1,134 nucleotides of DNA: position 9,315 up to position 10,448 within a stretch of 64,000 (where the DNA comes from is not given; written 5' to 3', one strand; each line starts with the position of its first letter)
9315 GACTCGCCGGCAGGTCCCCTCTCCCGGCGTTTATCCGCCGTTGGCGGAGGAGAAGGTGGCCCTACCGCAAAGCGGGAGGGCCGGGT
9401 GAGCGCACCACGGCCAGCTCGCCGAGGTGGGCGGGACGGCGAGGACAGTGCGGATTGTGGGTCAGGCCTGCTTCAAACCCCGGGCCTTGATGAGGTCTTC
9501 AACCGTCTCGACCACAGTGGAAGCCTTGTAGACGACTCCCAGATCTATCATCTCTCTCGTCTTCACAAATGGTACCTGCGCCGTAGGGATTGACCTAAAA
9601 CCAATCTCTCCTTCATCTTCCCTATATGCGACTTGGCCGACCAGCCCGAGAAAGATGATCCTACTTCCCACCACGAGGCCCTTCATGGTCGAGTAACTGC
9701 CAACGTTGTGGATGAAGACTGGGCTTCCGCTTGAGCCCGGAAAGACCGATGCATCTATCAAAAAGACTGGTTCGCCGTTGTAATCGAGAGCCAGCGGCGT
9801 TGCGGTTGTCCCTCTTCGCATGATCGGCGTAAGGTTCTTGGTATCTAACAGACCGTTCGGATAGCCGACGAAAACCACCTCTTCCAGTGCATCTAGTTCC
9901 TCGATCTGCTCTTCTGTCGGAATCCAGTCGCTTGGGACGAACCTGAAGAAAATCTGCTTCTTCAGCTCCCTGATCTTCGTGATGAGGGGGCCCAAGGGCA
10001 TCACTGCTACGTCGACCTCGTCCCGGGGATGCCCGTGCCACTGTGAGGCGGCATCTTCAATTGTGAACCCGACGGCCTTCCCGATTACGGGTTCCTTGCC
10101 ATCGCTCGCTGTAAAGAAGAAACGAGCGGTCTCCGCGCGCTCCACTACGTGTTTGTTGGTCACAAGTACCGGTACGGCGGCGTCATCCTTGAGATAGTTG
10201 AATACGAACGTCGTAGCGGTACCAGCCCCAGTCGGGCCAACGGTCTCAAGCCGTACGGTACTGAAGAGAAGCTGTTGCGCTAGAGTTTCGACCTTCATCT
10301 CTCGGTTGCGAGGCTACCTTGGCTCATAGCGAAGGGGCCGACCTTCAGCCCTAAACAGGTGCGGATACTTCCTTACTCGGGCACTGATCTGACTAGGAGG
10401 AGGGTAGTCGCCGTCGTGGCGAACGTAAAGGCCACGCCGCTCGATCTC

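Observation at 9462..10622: HARE-HTH protein + cytoplasmic trypsin-like serine protease two-gene operon next to the foreign methyltransferase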

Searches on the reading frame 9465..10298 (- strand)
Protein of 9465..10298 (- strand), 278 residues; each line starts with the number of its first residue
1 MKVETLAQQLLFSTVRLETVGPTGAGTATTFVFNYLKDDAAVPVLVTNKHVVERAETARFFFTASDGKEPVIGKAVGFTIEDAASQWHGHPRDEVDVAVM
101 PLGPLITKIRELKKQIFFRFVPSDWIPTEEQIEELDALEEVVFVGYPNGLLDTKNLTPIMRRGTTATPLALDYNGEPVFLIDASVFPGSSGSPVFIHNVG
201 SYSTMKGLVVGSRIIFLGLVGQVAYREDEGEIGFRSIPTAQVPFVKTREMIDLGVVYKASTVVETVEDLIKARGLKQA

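Call 4: search_protein_families(library=pfam, proteins=[window:9465-10298:-], max_evalue=1)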
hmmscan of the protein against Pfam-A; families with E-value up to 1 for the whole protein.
window:9465-10298:- (278 aa): 1 family
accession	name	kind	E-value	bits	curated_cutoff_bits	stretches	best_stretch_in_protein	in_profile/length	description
PF13365.12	Trypsin_2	-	6.4e-09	37.1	27.6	1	40-195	10-135/144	Trypsin-like peptidase domain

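Call 5: search_protein_families(library=padloc, proteins=[window:9465-10298:-], max_evalue=1)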
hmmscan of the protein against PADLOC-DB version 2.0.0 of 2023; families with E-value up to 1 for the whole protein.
window:9465-10298:- (278 aa): 3 families
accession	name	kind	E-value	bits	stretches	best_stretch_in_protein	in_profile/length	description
PDLC05022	PDC-S45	-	6.6e-95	315.4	1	1-271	11-285/293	-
PDLC02959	RT-Protease_XI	-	0.0021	15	1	45-196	362-477/510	single gene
PDLC02960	RT-Protease_XI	-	0.0024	14.9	1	128-195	411-473/506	single gene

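Call 6: search_protein_families(library=ncbifam, proteins=[window:9465-10298:-], max_evalue=1)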
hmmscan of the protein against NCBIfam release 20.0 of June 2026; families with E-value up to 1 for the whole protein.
window:9465-10298:- (278 aa): 0 families

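Call 7: search_protein_families(library=phrogs, proteins=[window:9465-10298:-], max_evalue=1)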
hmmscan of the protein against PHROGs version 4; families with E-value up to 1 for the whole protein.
window:9465-10298:- (278 aa): 2 families
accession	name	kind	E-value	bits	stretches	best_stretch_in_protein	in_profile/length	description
phrog_7688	-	unknown function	2.1e-69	234.8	1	6-271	3-277/288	-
phrog_9683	-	other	0.0039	17.7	1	133-196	120-178/233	protease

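Call 9: find_homologous_proteins(query=window:9465-10298:-)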
Query window:9465-10298:- (278 aa): 5292 proteins with E <= 0.001 among 7412 candidates; the best 120 are listed.
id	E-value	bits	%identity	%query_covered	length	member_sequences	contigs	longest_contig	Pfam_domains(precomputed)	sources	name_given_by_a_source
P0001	1.1e-178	610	100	100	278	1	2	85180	PF13365.13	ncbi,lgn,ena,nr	ncbi:MAG: trypsin-like peptidase domain-containing protein [Chloroflexi bacterium]|nr:trypsin-like p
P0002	6.0e-103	362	56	98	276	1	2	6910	PF13365.13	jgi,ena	-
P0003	6.2e-103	362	57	99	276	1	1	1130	PF13365.13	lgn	-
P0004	9.1e-103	361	60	97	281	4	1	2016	PF13365.13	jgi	jgi:hypothetical protein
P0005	2.6e-101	356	57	99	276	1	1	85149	PF13365.13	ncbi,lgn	-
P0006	2.1e-99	350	59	97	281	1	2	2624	PF13365.13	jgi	-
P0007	4.6e-99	349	56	100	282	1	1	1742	PF13365.13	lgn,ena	-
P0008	7.8e-99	348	56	97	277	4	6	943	PF13365.13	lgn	-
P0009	1.3e-98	348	58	97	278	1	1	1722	PF13365.13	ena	-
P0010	1.5e-98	347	55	99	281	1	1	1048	PF13365.13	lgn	-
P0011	1.8e-98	347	57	99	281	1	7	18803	PF13365.13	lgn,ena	-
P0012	1.9e-98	347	56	97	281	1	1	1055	PF13365.13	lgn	-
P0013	4.1e-98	346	56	100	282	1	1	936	PF13365.13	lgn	-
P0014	1.2e-97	344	55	100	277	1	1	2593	PF13365.13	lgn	-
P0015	1.7e-97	344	57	97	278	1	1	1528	PF13365.13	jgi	-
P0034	1.5e-94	334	55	97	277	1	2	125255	PF13365.13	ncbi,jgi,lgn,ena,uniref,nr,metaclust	ncbi:hypothetical protein ATHL_03775 [Anaerolinea thermolimosa]|uniref:Serine protease n=1 Tax=Anaer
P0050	2.5e-92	327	53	99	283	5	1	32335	PF13365.13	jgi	jgi:hypothetical protein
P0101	7.2e-86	306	51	99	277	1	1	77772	PF13365.13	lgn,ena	-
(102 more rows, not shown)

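Call 12: find_related_loci(query=A1, collection=genome_contigs, flank=6000)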
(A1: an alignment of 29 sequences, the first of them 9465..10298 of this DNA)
Query A1 (278 aa) in genome_contigs; peptide patterns used: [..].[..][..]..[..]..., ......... (x = any residue, [..] = any of these).
600 stretches matched a pattern (row limit reached: there are more); 545 encode a relative of the query (tblastn E <= 1e-3); the best 80 are kept; 80 distinct loci.
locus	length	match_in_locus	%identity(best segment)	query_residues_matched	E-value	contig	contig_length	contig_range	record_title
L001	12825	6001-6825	57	1-275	3e-107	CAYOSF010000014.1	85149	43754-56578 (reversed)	MAG TPA_asm: uncultured Dehalococcoidia bacterium isolate SRP323688_co1_41 genome assembly, contig: NODE_568_length_8514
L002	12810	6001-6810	55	1-270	5e-100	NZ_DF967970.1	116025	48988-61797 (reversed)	Anaerolinea thermolimosa strain IMO-1, whole genome shotgun sequence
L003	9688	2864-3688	50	1-274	1e-89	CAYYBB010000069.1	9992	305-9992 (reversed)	MAG TPA_asm: uncultured Actinomycetota bacterium isolate SRP093185_co1_77 genome assembly, contig: NODE_4962_length_9992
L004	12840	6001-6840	52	1-274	3e-88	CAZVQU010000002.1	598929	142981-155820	MAG TPA_asm: uncultured Planctomycetia bacterium isolate SRP167671_co3_96 genome assembly, contig: NODE_3_length_598929_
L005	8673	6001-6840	50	1-278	3e-87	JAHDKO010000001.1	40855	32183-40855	MAG: Deltaproteobacteria bacterium isolate LM3-B1m k141_23258, whole genome shotgun sequence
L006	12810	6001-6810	49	1-270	1e-85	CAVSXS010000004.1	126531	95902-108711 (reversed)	MAG: uncultured Chloroflexia bacterium isolate MFD05705.bin.1.31 genome assembly, contig: contig_49156, whole genome sho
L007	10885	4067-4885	49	1-271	7e-85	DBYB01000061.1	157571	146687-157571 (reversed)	MAG TPA_asm: Bacteroidales bacterium UBA1197 UBA1197_contig_17765, whole genome shotgun sequence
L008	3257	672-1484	49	1-274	1e-84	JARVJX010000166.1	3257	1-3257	MAG: Nitrososphaeria archaeon isolate QQ_bin.110111 NODE_166_length_3257_cov_2.61295, whole genome shotgun sequence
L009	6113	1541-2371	47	1-274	2e-83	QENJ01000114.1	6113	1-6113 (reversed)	Candidatus Methanophagaceae archaeon isolate CONS3730H04p2b1 Ga0123297_1153, whole genome shotgun sequence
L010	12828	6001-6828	48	1-274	2e-83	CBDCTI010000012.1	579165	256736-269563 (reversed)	MAG: Dehalococcoidia bacterium isolate c2d35a5a-78d8-4247-ab51-d98fe5eb2261 genome assembly, contig: contig_12, whole ge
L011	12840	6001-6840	49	1-278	2e-83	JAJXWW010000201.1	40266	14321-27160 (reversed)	MAG: Planctomycetota bacterium isolate BP6.bin110 NODE_1339_length_40266_cov_3.704577, whole genome shotgun sequence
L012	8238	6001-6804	48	8-273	3e-80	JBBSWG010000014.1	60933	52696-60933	MAG: Nanoarchaeota archaeon isolate H51-bin332_1 H51_bin332_1_000000000014, whole genome shotgun sequence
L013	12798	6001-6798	49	5-270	4e-80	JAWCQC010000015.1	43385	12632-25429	MAG: Candidatus Nitrosotenuis sp. isolate JZ-2_201901_bins_13 JZ-2_201901_bins_13_scaffold_15, whole genome shotgun sequ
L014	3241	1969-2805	43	1-275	9e-79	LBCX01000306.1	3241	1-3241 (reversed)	Bacteroidales bacterium Barb4 Barb4_contig_538, whole genome shotgun sequence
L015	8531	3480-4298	45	1-273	3e-77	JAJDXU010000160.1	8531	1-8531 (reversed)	MAG: Dehalococcoidia bacterium isolate jk18x27bins.51 k141_200427, whole genome shotgun sequence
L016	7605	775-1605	47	1-274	3e-76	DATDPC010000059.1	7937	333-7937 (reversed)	MAG TPA_asm: Dehalococcoidia bacterium isolate SMAG_U7910 k141_863338, whole genome shotgun sequence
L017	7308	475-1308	47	1-277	6e-75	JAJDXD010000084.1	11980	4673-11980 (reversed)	MAG: Gammaproteobacteria bacterium isolate jk18x25bins.87 k141_869470, whole genome shotgun sequence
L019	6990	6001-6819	45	1-271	6e-74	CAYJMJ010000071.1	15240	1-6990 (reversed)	MAG TPA_asm: uncultured Dehalococcoidia bacterium isolate ERP124720_co1_29 genome assembly, contig: NODE_4783_length_152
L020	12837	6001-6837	43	1-277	2e-73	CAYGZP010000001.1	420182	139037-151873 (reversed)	MAG TPA_asm: Candidatus Woesearchaeota archaeon isolate ERP119294_co1_199 genome assembly, contig: NODE_16_length_420182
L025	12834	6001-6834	45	1-273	8e-71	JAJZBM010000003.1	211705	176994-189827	MAG: Proteobacteria bacterium isolate HSP2.bin39 NODE_12_length_211705_cov_12.191523, whole genome shotgun sequence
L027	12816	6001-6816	44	3-276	4e-67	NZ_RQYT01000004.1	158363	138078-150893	Arachnia propionica strain OH2822_COT-296 scaffold_3, whole genome shotgun sequence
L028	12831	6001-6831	42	1-267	1e-66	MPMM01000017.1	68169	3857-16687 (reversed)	MAG: SAR202 cluster bacterium bin22 NODE_726_length_68169_cov_16.4141_ID_1451, whole genome shotgun sequence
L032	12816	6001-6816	44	3-276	2e-64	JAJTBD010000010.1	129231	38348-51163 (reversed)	MAG: Micrococcales bacterium isolate MS_R1_22 NODE_45_length_129231_cov_22.721202, whole genome shotgun sequence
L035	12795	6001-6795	44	1-268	2e-63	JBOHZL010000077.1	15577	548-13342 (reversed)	MAG: Steroidobacteraceae bacterium isolate SD8048_metabat2.bin.8 NODE_368_length_15577_cov_1.687573, whole genome shotgu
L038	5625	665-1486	38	1-274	4e-63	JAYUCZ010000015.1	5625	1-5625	MAG: Thiobacillaceae bacterium isolate GFS_7047 GFS_7047_14, whole genome shotgun sequence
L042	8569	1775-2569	42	1-273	1e-62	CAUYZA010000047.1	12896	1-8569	MAG: Dehalococcoidia bacterium isolate CB27_AW.80 genome assembly, contig: Ga0310120_10002683, whole genome shotgun sequ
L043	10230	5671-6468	40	1-267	4e-62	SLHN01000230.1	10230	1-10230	MAG: Thioalkalivibrio sp. isolate CSSed165cm_158 CSSed16-5cm-25149, whole genome shotgun sequence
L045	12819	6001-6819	39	5-273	7e-62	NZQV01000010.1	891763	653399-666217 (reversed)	MAG: Balneola sp. isolate EAC52 MHASMcontig_1009755, whole genome shotgun sequence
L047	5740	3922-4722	40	1-267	9e-62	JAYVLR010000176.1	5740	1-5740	MAG: Thiobacillaceae bacterium isolate GL54_UP_metabinner_6_sub GL54_UP_metabinner_6_sub_175, whole genome shotgun seque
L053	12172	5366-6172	41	1-271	3e-61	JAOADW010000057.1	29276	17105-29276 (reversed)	MAG: Rhodocyclaceae bacterium isolate SKW243 k141_412392, whole genome shotgun sequence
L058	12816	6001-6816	41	1-272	2e-60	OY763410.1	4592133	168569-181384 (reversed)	MAG: Dehalococcoidia bacterium isolate 8eeee495-67cd-41f6-86a6-ff8f0dc0d692 genome assembly, chromosome: 1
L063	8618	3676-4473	40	1-267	1e-60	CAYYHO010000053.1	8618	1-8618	MAG TPA_asm: uncultured Methyloversatilis sp. isolate SRP257756_co1_6 genome assembly, contig: NODE_7543_length_8618_cov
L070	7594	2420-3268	43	1-278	3e-60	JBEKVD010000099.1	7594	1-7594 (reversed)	MAG: Candidatus Limnocylindrales bacterium isolate SPRUCE 597 SPRUCE_597_99, whole genome shotgun sequence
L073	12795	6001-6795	37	2-264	3e-60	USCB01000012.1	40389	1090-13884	uncultured Clostridium sp. isolate UMGS1576 genome assembly, contig: NODE_553_length_40389_cov_7.237294, whole genome sh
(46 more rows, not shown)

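Call 16: find_encoding_contigs(protein=P0001, flank=10000, max_places=3)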
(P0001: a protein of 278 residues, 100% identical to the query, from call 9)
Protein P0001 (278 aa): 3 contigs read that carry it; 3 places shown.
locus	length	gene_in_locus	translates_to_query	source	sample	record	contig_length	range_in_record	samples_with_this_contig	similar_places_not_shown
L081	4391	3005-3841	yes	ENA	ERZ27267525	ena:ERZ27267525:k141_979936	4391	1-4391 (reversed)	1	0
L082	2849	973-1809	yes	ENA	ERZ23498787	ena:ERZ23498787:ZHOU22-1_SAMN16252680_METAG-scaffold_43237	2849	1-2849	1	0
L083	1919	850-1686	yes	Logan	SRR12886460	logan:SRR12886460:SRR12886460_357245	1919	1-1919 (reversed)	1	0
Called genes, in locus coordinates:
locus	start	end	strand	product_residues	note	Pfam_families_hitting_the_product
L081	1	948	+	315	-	?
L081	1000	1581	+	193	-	-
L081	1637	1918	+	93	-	-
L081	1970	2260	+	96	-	-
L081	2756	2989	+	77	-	-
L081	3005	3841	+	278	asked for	PF13365:Trypsin_2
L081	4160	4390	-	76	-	?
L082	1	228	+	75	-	?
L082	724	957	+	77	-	-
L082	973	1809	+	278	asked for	PF13365:Trypsin_2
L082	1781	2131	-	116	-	-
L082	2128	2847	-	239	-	?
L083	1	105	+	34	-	?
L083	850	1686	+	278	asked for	PF13365:Trypsin_2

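Call 17: find_encoding_contigs(protein=P0005, flank=8000, max_places=3)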
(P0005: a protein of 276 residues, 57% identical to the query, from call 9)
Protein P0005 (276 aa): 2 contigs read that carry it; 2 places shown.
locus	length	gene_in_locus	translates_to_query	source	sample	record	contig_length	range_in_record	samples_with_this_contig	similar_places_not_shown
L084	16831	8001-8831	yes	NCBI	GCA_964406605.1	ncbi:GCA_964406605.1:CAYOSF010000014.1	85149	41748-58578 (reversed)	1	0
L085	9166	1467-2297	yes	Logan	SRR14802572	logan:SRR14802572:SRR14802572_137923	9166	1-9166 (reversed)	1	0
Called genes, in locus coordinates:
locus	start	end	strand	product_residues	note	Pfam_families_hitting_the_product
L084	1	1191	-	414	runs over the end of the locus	PF00926:DHBP_synthase, PF00925:GTP_cyclohydro2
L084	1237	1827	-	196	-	PF00677:Lum_binding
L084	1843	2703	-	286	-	PF01145:Band_7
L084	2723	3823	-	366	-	PF00383:dCMP_cyt_deam_1, PF14437:MafB19-deam, PF01872:RibD_C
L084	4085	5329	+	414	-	PF07690:MFS_1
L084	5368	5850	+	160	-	PF01242:PTPS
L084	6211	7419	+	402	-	PF02445:NadA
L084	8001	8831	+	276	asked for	PF13365:Trypsin_2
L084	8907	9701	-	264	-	PF12146:Hydrolase_4, PF00561:Abhydrolase_1, PF12697:Abhydrolase_6, PF03096:Ndr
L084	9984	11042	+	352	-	PF12680:SnoaL_2 (weak)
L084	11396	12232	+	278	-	PF14697:Fer4_21 (faint), PF13237:Fer4_10 (weak), PF00037:Fer4 (faint), PF12838:Fer4_7 (weak), PF13187:Fer4_9 (weak)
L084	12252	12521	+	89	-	PF25160:LdpA_Fe-S-bd (faint), PF13237:Fer4_10 (weak), PF14697:Fer4_21 (weak), PF13183:Fer4_8 (weak), PF12838:Fer4_7 (weak), PF13187:Fer4_9, PF00037:Fer4, PF12837:Fer4_6 (weak), +3 more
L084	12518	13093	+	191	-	-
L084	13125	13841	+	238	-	PF02811:PHP, PF13263:PHP_C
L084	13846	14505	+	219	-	PF20565:DUF6775, PF22529:DUF7001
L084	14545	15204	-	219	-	PF00072:Response_reg, PF00196:GerE, PF04545:Sigma70_r4 (weak), PF08281:Sigma70_r4_2 (weak)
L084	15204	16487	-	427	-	PF07730:HisKA_3, PF13581:HATPase_c_2 (weak), PF02518:HATPase_c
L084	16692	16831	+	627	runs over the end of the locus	PF04138:GtrA_DPMS_TM, PF09594:GT87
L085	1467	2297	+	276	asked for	PF13365:Trypsin_2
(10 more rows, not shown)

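Call 27: search_protein_families(library=pfam, proteins=[L010:4724-6004:+, L016:41-775:+, L020:5165-6004:+, L025:3772-5967:+, L027:5023-5982:+, L028:5391-5996:+, L032:2649-6005:+, L043:3311-5665:+, L045:2426-5986:+, L047:1704-3911:+], max_evalue=0.001)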
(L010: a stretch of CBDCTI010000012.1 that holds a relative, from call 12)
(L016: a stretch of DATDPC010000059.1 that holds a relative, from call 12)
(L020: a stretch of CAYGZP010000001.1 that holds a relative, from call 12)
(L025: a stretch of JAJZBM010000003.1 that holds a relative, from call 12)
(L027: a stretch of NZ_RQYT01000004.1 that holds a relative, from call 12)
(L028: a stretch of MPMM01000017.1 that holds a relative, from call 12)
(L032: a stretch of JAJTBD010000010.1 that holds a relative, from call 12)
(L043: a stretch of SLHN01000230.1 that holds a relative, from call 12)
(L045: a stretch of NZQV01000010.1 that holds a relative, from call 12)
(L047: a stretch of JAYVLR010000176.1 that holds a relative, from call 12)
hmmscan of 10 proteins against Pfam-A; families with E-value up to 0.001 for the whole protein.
L010:4724-6004:+ (426 aa): 1 family
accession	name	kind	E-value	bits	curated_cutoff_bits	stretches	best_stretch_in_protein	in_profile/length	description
PF01420.25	Methylase_S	-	4.8e-12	46.8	22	1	11-176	1-159/168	Type I restriction modification DNA specificity domain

L016:41-775:+ (244 aa): 2 families
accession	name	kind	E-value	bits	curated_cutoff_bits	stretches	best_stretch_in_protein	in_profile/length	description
PF00185.30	OTCace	-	8.5e-27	94.6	29.4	1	88-240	2-157/157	Aspartate/ornithine carbamoyltransferase, Asp/Orn binding domain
PF02729.26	OTCace_N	-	8.7e-20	71.8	29.9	1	2-80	64-147/148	Aspartate/ornithine carbamoyltransferase, carbamoyl-P binding domain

L020:5165-6004:+ (279 aa): 3 families
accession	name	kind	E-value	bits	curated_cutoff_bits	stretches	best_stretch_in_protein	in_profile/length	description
PF00929.31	RNase_T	-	3.3e-22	80.2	24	1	23-177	2-164/164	Exonuclease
PF20600.3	ExoX-like_C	-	1.3e-08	34.5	26.5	1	223-248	2-26/30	Exodeoxyribonuclease X-like C-terminal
PF13482.12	RNase_H_2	-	7.7e-06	26.4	22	1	22-182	1-136/165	RNase_H superfamily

L025:3772-5967:+ (731 aa): 4 families
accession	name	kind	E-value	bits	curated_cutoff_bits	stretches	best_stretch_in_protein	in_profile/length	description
PF01274.28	MS_TIM-barrel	-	2.2e-61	207.4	26.4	1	346-579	2-235/248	Malate synthase, TIM barrel domain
PF20658.2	MSG_insertion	-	1.9e-29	102.1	24.8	1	170-244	1-76/76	Malate synthase G, alpha-beta insertion domain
PF20659.2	MS_C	-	2.4e-24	86.5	23.1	1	602-718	4-109/118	Malate synthase, C-terminal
PF20656.2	MS_N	-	1.7e-14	53.5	23.5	1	28-85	3-60/64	Malate synthase, N-terminal domain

L027:5023-5982:+ (319 aa): 2 families
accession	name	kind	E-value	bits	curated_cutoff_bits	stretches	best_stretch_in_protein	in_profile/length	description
PF06616.17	BsuBI_PstI_RE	-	5.9e-57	191.8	27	1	159-312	1-154/154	BsuBI/PstI restriction endonuclease domain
PF17728.7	BsuBI_PstI_RE_N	-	6.1e-48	162.6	27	1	11-146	3-138/140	BsuBI/PstI restriction endonuclease HTH domain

L028:5391-5996:+ (201 aa): 0 families

L032:2649-6005:+ (1118 aa): 5 families
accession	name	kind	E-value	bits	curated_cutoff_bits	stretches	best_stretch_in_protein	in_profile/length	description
PF18766.7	SWI2_SNF2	-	2.6e-71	240.3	26.7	1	271-500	1-218/221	SWI2/SNF2 ATPase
PF04313.20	HSDR_N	-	3.1e-36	125.6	25.1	1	8-212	5-195/198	Type I restriction enzyme R protein N terminus (HSDR_N)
PF11867.13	T1RH-like_C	-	3.7e-29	102.6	26.8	1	745-1041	30-322/329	Type I restriction enzyme HindI endonuclease subunit-like, C-terminal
PF22679.2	T1R_D3-like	-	5.8e-18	66.2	27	1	628-697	85-156/158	Type I restriction enzyme subunit R domain 3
PF04851.21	ResIII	-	1e-17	65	22.5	1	278-436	10-162/164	Type III restriction enzyme, res subunit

L043:3311-5665:+ (784 aa): 4 families
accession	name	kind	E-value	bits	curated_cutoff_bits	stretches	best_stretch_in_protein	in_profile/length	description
PF00092.34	VWA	-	3.6e-08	34.3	23.8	1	595-759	2-153/174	von Willebrand factor type A domain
PF13519.12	VWA_2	-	2.5e-05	25.3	27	1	595-710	1-107/107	von Willebrand factor type A domain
PF05762.20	VWA_CoxE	-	0.00054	19.9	26.4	0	549-607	13-71/222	VWA domain containing CoxE-like protein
PF11775.14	CobT_C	-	0.0009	19.4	21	0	684-717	120-153/220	Cobalamin biosynthesis protein CobT VWA domain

L045:2426-5986:+ (1186 aa): 3 families
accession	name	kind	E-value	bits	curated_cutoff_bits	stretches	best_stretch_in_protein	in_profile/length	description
PF07669.17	Eco57I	-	7.8e-17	62.3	25.3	1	325-544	1-165/171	Eco57I restriction-modification methylase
PF02384.22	N6_Mtase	-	1e-08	35.4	20.4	1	457-552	124-221/311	N-6 DNA Methylase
PF20473.4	MmeI_Mtase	-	3.4e-05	23.6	27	1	282-476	19-153/259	MmeI, DNA-methyltransferase domain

L047:1704-3911:+ (735 aa): 3 families
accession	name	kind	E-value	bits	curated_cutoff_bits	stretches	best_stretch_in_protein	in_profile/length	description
PF00916.26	Sulfate_transp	-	1.5e-103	346.9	23.2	2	51-251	4-211/380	Sulfate permease family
PF01740.26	STAS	-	1.7e-18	66.7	22.6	1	601-710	1-106/106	STAS domain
PF13466.11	STAS_2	-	2.9e-05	24.6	29.2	1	617-694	5-79/80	STAS domain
